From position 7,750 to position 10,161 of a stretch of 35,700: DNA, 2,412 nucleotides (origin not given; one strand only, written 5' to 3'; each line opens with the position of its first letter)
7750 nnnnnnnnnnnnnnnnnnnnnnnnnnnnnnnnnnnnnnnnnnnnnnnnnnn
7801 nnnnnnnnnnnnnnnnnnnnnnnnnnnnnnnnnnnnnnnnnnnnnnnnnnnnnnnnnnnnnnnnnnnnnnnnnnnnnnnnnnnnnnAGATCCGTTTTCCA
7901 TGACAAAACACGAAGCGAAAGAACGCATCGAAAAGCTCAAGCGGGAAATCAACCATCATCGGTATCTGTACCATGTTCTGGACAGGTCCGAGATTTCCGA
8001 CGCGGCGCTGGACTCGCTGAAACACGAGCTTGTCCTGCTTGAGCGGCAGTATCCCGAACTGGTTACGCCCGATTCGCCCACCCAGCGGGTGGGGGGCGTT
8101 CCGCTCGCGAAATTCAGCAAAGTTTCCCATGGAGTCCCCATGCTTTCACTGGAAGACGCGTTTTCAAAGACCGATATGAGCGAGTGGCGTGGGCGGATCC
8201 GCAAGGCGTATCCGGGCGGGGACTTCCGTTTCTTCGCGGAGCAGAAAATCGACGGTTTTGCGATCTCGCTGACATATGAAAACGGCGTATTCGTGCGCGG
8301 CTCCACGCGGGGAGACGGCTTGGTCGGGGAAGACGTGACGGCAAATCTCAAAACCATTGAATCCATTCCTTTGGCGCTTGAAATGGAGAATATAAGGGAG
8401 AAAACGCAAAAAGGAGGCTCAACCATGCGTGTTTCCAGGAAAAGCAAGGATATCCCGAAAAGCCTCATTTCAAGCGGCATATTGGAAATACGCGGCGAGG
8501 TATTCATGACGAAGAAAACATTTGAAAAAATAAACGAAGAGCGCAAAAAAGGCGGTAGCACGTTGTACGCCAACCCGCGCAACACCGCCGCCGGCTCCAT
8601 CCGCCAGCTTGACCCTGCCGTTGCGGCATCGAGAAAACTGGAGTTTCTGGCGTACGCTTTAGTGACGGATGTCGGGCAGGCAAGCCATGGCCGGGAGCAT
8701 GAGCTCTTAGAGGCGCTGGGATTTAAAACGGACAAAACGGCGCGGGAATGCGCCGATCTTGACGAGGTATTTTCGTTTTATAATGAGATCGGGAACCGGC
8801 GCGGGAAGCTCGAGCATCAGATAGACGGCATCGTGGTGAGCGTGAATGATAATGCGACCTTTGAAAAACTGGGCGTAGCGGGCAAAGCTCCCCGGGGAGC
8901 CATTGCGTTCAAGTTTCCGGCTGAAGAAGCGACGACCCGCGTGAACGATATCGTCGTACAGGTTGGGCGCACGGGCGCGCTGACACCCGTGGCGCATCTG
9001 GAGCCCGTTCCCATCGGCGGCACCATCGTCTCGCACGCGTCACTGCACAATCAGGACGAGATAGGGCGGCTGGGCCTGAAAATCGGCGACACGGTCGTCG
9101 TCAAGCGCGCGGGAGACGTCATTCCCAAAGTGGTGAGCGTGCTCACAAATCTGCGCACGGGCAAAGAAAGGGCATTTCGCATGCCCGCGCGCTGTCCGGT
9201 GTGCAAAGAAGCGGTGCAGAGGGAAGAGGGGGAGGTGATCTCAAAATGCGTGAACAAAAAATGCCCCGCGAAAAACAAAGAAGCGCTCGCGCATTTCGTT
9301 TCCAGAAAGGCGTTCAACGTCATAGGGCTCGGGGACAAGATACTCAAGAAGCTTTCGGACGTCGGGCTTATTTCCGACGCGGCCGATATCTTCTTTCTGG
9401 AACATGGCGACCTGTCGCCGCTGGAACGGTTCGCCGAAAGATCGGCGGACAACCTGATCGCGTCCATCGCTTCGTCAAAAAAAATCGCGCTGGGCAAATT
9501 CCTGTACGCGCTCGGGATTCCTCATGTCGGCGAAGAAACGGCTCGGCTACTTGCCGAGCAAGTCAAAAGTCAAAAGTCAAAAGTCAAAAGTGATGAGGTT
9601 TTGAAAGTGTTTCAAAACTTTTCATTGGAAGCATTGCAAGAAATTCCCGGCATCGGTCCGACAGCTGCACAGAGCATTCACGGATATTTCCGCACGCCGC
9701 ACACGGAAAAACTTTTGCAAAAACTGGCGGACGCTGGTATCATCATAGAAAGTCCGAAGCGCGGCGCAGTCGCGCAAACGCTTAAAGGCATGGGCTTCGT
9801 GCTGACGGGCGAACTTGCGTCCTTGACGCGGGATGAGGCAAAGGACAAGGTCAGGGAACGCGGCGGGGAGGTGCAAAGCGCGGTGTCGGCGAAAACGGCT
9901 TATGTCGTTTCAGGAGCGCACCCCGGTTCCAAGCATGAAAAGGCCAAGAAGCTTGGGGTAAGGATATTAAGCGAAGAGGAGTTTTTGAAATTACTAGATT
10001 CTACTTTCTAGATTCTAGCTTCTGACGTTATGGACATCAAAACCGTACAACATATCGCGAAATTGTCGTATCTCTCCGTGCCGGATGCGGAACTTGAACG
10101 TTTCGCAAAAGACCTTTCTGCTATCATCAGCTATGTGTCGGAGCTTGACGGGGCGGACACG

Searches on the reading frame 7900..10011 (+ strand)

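Call 8: search_protein_families(library=pfam, proteins=[window:7900-10011:+], max_evalue=0.001)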
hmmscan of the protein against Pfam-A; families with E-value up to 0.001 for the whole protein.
window:7900-10011:+ (703 aa): 9 families
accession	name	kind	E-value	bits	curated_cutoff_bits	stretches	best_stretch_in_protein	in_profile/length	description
PF01653.23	DNA_ligase_aden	-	2e-83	280.2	27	2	180-342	84-253/253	NAD-dependent DNA ligase adenylation domain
PF03120.22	DNA_ligase_OB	-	1e-32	112.3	32.9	1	345-422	1-78/79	NAD-dependent DNA ligase OB-fold domain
PF12826.13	HHH_2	-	1.1e-14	54.7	27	1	533-605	1-63/64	Helix-hairpin-helix motif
PF00533.33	BRCT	-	3.1e-11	43.8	21.3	1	628-698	6-77/78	BRCA1 C Terminus (BRCT) domain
PF22745.1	Nlig-Ia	-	2.8e-09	37.9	27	1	6-56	2-52/92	DNA ligase-like, N-terminal NAD+-binding domain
PF03119.21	DNA_ligase_ZBD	-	4.4e-08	33.3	25.8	1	431-457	1-27/27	NAD-dependent DNA ligase C4 zinc finger domain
PF14520.12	HHH_5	-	6.2e-07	30.2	27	1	534-593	1-51/57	Helix-hairpin-helix domain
PF12738.14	PTCB-BRCT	-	0.00016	22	22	1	644-691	13-60/63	twin BRCT domain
PF00633.29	HHH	-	0.00022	21.4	24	0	575-596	9-30/30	Helix-hairpin-helix motif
